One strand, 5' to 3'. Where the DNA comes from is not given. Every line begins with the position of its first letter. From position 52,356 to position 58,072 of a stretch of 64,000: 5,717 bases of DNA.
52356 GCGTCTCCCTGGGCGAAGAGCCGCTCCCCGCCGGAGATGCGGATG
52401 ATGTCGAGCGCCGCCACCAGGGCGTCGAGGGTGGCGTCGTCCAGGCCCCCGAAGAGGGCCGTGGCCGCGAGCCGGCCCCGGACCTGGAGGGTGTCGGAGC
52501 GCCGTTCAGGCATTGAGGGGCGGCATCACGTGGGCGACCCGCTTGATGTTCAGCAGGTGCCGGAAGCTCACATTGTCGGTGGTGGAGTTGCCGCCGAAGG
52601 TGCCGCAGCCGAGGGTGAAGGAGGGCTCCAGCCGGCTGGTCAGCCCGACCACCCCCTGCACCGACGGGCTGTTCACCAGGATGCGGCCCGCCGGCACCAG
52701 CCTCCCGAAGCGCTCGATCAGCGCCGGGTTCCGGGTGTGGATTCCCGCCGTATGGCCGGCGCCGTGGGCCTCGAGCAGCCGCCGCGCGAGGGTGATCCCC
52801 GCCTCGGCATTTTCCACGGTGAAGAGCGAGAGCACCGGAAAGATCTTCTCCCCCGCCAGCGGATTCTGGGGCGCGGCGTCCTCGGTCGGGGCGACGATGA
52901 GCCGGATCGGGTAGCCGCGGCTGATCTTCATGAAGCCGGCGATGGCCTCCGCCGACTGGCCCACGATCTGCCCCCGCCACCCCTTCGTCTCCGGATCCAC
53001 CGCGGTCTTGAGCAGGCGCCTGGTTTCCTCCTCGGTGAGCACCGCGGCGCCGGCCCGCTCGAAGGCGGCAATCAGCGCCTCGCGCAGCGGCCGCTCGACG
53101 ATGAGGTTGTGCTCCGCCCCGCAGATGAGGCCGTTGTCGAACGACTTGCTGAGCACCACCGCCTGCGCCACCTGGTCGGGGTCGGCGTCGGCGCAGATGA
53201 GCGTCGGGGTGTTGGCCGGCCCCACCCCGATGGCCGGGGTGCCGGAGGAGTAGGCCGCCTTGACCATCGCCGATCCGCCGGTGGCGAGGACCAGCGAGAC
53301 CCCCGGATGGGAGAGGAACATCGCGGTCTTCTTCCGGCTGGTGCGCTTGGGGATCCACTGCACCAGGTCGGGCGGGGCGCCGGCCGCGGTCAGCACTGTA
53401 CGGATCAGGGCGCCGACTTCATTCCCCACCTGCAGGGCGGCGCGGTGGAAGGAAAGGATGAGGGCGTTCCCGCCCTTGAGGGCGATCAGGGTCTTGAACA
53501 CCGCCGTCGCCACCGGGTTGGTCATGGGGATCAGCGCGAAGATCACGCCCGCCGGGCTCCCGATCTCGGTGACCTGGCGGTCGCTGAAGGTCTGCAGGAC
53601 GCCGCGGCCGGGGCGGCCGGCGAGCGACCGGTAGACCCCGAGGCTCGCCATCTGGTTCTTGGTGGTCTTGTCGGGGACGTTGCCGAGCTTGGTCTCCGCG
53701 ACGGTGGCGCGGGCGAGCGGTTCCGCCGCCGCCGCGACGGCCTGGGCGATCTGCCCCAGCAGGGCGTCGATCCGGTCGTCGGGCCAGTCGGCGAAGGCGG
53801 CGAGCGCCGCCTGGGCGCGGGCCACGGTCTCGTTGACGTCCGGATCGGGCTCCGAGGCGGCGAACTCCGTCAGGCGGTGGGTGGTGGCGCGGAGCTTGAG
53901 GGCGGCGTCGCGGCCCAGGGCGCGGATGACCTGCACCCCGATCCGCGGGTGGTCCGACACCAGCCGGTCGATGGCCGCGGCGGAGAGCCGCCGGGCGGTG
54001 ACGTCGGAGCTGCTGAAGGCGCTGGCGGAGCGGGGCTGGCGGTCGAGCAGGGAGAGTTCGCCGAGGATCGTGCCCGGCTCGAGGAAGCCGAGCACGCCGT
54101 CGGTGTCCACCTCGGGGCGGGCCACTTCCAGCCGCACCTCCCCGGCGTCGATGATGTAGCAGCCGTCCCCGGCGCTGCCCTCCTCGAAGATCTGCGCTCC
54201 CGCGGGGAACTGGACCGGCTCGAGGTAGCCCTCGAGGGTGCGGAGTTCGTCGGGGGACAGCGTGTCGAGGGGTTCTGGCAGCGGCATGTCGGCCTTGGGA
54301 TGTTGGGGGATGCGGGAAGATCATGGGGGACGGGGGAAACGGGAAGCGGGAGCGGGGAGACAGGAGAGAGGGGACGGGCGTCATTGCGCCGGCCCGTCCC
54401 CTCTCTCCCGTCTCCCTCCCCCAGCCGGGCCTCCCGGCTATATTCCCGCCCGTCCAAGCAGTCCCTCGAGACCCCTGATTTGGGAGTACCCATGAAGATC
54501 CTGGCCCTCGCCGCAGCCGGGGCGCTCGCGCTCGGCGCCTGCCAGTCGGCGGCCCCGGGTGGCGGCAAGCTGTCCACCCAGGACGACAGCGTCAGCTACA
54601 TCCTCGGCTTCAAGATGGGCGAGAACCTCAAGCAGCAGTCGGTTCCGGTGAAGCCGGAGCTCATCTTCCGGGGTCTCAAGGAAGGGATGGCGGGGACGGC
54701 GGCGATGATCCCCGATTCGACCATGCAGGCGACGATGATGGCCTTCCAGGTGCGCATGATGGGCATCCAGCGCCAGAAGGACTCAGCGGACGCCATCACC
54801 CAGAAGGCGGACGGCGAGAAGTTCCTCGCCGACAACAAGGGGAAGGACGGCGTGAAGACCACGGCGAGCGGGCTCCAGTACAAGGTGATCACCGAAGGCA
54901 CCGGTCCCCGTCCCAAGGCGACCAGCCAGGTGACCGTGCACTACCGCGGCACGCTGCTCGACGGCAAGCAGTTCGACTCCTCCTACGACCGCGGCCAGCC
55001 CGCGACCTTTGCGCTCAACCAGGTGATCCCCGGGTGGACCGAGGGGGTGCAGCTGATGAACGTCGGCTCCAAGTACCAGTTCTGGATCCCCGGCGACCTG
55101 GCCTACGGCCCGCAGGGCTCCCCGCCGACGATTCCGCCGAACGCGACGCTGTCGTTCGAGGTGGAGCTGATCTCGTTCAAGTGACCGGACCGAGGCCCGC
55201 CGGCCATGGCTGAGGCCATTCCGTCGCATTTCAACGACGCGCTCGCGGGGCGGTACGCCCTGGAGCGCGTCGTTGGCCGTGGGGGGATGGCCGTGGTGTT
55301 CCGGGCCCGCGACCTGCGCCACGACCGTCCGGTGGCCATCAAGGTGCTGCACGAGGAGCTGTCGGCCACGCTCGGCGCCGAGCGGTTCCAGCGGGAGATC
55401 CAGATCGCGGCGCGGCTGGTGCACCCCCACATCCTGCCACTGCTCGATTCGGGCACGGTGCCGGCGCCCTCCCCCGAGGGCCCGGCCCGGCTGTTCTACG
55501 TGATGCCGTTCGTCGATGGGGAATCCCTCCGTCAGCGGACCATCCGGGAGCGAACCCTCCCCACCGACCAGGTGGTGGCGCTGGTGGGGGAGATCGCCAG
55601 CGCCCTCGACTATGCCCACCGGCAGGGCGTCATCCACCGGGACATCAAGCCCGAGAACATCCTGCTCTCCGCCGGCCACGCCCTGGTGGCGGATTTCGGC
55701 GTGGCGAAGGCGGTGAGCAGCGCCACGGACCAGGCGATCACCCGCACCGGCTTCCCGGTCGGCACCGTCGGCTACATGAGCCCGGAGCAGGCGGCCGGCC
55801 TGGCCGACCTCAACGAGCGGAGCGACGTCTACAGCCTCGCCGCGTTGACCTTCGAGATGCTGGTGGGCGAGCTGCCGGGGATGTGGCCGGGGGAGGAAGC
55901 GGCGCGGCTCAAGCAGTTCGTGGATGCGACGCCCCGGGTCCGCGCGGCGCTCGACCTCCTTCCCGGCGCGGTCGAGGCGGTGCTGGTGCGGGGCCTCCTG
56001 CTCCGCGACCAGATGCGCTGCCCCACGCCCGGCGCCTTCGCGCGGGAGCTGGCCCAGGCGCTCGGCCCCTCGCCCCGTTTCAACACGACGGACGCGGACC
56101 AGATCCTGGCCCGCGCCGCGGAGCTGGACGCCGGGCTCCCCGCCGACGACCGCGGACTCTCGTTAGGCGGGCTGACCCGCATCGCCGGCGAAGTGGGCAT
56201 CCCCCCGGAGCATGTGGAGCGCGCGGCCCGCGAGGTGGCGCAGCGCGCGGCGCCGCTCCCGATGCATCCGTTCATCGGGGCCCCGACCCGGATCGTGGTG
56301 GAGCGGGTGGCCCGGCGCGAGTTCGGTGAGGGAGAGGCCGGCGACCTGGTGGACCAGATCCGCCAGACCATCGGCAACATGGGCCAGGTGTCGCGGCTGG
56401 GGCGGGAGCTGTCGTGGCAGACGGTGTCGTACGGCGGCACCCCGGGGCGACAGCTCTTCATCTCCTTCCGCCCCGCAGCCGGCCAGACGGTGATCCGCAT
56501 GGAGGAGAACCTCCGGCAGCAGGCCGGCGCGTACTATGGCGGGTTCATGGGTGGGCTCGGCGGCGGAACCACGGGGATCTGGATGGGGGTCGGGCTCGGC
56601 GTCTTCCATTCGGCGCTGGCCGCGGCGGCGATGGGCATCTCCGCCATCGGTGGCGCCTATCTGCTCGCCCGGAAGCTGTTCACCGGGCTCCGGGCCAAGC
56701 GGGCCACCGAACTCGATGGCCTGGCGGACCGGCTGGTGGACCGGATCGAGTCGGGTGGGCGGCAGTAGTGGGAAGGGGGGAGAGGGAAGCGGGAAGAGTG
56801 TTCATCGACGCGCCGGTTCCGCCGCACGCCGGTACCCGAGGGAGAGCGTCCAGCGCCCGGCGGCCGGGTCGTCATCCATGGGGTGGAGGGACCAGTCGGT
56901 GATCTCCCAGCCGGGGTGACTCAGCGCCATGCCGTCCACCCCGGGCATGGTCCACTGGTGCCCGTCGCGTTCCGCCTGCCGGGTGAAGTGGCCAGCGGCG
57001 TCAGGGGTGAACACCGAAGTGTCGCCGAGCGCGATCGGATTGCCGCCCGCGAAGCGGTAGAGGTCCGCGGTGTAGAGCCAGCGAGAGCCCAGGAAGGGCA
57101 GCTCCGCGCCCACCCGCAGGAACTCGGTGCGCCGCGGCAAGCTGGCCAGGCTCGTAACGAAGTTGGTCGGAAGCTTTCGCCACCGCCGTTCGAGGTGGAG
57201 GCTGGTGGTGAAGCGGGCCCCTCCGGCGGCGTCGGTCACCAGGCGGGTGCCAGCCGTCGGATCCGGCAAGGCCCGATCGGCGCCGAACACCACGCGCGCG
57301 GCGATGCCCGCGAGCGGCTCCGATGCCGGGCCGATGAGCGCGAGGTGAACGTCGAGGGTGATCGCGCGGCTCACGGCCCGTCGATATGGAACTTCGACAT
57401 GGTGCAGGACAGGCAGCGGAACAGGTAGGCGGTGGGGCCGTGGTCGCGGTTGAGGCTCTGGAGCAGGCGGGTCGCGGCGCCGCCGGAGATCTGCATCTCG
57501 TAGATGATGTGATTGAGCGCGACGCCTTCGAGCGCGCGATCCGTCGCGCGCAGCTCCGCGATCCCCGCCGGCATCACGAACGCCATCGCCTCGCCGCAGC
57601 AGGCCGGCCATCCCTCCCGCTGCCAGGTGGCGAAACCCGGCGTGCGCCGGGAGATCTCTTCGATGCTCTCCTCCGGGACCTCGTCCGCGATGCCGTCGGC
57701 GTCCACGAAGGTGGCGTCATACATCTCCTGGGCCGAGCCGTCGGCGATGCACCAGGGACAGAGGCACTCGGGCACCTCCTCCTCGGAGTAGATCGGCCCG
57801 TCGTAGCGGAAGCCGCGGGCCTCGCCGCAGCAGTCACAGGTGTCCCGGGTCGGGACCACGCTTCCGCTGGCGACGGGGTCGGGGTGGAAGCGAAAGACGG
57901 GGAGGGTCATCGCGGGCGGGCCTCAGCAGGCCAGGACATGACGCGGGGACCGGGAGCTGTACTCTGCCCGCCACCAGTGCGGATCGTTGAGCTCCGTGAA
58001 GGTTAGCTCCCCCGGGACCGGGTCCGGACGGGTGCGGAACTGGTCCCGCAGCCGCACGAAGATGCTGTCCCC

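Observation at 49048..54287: Translationally coupled operon of three different enzymes, each fused to a cyclic-nucleotide-binding domain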

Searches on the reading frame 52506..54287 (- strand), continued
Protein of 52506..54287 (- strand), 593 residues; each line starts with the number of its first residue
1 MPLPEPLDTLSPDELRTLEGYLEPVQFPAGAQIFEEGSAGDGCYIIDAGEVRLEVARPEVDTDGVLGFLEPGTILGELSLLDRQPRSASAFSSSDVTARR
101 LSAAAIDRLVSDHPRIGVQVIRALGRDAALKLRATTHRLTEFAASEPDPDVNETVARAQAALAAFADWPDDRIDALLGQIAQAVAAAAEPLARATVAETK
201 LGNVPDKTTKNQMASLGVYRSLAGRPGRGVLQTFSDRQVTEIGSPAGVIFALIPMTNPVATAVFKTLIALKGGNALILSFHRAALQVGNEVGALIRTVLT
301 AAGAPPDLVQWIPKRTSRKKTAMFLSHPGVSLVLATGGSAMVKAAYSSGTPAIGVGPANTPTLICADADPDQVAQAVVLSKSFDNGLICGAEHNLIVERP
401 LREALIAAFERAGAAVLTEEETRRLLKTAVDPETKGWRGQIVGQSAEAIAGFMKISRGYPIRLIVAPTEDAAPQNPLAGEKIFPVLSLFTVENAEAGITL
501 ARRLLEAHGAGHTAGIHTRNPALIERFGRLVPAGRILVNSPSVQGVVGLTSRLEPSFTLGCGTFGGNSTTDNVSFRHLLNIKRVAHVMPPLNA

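Call 77: predict_structure(alignment_id=A4)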
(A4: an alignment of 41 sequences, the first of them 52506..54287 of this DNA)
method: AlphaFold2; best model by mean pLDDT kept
length: 593 residues; sequences in the alignment: 41
mean_pLDDT: 87.2   pTM: 0.73
mean pLDDT of the five models: 87.2, 84.6, 79.2, 77.7, 76.4
residues with pLDDT >= 90: 365; 70-90: 161; 50-70: 47; < 50: 20
segments of 3 or more residues with pLDDT < 50: 58-63, 140-144, 558-560, 562-567
pLDDT, mean of each block of 10 residues (from residue 1): 83 90 93 90 94 66 68 91 89 93 94 92 91 68 61 96 94 97 98 95 93 92 90 92 93 89 94 95 92 98 97 79 87 74 69 70 98 95 87 95 98 97 93 82 92 93 96 88 94 97 80 88 96 87 74 59 47 78 89 70
secondary structure, 60 per line:
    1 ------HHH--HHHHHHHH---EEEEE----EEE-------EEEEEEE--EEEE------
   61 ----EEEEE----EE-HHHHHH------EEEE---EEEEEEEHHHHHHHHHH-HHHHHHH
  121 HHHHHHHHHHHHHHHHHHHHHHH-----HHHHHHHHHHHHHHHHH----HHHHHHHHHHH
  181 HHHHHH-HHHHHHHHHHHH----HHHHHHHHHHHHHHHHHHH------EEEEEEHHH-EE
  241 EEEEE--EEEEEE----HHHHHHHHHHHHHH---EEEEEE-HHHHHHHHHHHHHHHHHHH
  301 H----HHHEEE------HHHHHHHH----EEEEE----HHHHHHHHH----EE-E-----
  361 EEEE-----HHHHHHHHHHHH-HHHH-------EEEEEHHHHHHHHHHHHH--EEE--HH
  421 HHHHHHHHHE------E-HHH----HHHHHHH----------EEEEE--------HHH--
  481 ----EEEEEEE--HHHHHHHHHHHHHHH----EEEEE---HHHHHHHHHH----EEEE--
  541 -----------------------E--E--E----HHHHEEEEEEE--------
elements in order: H12-19 E23-27 E32-34 E42-48 E51-54 E65-69 H77-82 E89-92 E96-102 H103-112 H114-143 H149-165 H170-186 H188-199 H204-222 E229-234 E239-245 E248-253 H258-271 E275-280 H282-301 E309-311 H318-325 E330-334 H339-347 E361-364 H370-381 H383-386 E394-398 H399-411 E414-416 H419-429 H446-452 E463-467 E485-491 H494-508 E513-517 H521-530 E535-538 H575-578 E579-585

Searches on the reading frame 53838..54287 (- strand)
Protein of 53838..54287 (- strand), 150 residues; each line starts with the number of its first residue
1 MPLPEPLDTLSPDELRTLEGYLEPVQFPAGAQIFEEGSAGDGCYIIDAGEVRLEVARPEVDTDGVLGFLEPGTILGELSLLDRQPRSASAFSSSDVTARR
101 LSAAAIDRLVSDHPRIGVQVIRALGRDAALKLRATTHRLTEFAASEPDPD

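Call 17: find_related_loci(query=A2, collection=metagenome_contigs, flank=8000)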
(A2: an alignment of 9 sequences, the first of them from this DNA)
Query A2 (150 aa) in metagenome_contigs; peptide patterns used: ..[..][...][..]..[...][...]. (x = any residue, [..] = any of these).
600 stretches matched a pattern (row limit reached: there are more); 509 encode a relative of the query (tblastn E <= 1e-3); the best 80 are kept; 80 distinct loci.
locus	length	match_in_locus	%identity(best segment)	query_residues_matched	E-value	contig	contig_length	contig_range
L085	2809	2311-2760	99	1-150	1e-95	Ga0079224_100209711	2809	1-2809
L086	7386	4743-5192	73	1-150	1e-70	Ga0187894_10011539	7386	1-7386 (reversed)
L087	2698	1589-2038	74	1-150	8e-71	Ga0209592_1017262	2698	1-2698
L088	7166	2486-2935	73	1-150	4e-70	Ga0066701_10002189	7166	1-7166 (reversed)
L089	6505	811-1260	74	1-150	9e-70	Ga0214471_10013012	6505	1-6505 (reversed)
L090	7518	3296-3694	63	10-142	7e-53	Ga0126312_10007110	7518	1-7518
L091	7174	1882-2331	51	1-150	4e-46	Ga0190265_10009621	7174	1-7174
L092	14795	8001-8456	53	1-150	7e-42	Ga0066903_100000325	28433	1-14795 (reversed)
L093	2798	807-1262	48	1-150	6e-41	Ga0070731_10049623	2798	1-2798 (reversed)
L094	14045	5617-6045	54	1-142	2e-40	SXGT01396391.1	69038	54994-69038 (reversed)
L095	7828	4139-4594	49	1-150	1e-40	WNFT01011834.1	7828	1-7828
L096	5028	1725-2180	48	1-150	5e-40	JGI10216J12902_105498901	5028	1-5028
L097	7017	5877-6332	48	1-150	4e-40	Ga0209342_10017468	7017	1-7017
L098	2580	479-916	51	1-141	7e-40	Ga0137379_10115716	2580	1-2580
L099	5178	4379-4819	50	3-149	4e-38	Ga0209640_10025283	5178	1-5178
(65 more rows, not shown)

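Call 62: search_protein_families(library=pfam, proteins=[L092:12802-14313:+, L094:8270-10501:+, L090:864-1472:+, L093:2-781:+], max_evalue=0.001)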
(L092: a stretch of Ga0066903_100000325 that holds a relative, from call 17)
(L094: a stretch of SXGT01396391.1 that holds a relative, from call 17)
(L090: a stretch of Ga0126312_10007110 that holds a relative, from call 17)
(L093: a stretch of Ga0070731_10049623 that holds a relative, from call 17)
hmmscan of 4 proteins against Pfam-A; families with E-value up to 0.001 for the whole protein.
L092:12802-14313:+ (503 aa): 2 families
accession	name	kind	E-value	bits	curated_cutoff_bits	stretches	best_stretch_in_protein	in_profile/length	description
PF00027.35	cNMP_binding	-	2.4e-21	75.9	27.5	1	25-109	3-88/89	Cyclic nucleotide-binding domain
PF12147.14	Methyltransf_20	-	6.1e-06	26.1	21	1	269-458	72-261/309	Putative methyltransferase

L094:8270-10501:+ (743 aa): 3 families
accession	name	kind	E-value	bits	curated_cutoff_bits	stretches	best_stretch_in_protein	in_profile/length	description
PF00027.35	cNMP_binding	-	8.2e-35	119.1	27.5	2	169-253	2-87/89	Cyclic nucleotide-binding domain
PF01734.28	Patatin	-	8.5e-32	111.3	27.7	1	468-625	1-189/191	Patatin-like phospholipase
PF24179.1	NTE_Ploop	-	9e-18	65.3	27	1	350-465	58-175/223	Neuropathy Target Esterase family P-loop like domain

L090:864-1472:+ (202 aa): 1 family
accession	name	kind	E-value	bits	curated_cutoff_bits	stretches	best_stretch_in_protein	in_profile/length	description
PF00027.35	cNMP_binding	-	3.2e-24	85.2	27.5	1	100-179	2-86/89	Cyclic nucleotide-binding domain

L093:2-781:+ (259 aa): 1 family
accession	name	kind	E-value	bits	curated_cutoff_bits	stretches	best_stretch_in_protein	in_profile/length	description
PF01734.28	Patatin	-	1.4e-15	58.5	27.7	1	5-121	44-189/191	Patatin-like phospholipase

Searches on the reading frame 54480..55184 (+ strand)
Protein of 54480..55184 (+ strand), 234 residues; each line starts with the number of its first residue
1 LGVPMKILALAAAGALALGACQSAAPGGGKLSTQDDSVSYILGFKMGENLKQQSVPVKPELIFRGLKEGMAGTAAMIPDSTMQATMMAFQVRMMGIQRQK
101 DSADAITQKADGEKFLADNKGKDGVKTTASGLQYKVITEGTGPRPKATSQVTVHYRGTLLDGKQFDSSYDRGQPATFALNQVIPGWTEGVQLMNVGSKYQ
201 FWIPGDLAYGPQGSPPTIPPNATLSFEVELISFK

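Call 20: search_protein_families(library=pfam, proteins=[window:54480-55184:+], max_evalue=0.001)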
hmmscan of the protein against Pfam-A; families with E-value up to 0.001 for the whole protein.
window:54480-55184:+ (234 aa): 2 families
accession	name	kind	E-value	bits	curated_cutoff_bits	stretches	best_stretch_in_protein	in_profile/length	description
PF00254.34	FKBP_C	-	2.7e-32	111.4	21.1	1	143-231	2-94/94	FKBP-type peptidyl-prolyl cis-trans isomerase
PF01346.23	FKBP_N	-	3.9e-25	89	22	1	36-136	2-97/97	Domain amino terminal to FKBP-type peptidyl-prolyl isomerase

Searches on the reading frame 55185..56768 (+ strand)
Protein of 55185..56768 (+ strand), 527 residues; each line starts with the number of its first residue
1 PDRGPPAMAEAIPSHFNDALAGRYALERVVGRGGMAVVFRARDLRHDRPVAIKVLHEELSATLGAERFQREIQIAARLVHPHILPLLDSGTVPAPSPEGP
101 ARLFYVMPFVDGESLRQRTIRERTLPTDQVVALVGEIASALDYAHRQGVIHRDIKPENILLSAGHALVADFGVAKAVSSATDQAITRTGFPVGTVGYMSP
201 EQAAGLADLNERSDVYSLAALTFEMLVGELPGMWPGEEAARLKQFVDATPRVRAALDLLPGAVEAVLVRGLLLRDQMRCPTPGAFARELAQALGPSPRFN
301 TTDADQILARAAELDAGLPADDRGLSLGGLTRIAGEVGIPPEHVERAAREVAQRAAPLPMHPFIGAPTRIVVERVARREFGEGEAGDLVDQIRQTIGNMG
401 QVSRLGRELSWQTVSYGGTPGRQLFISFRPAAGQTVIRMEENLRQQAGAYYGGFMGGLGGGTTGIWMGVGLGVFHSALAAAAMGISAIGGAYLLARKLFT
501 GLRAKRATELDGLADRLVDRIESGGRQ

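Call 20: search_protein_families(library=pfam, proteins=[window:55185-56768:+], max_evalue=0.001)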
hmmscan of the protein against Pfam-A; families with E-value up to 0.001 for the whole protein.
window:55185-56768:+ (527 aa): 4 families
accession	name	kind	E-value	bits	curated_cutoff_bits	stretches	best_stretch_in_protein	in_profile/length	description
PF00069.31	Pkinase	-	1.7e-40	139.5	31.7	1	24-232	1-197/263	Protein kinase domain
PF07714.23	PK_Tyr_Ser-Thr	-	1.9e-25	90.1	23.1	1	26-252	3-223/258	Protein tyrosine and serine/threonine kinase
PF03109.22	ABC1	-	2.7e-05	23.9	22.9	0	101-187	141-227/244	ABC1 atypical kinase-like domain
PF01636.29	APH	-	0.0008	19.7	23.2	0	141-174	162-197/239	Phosphotransferase enzyme family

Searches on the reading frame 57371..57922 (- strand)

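Call 20: search_protein_families(library=pfam, proteins=[window:57371-57922:-], max_evalue=0.001)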
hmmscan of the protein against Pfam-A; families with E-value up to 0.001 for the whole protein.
window:57371-57922:- (183 aa): 1 family
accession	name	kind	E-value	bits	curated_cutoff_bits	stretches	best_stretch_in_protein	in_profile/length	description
PF03691.19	UPF0167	-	2.6e-56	190.6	25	1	7-181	1-173/174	Uncharacterised protein family (UPF0167)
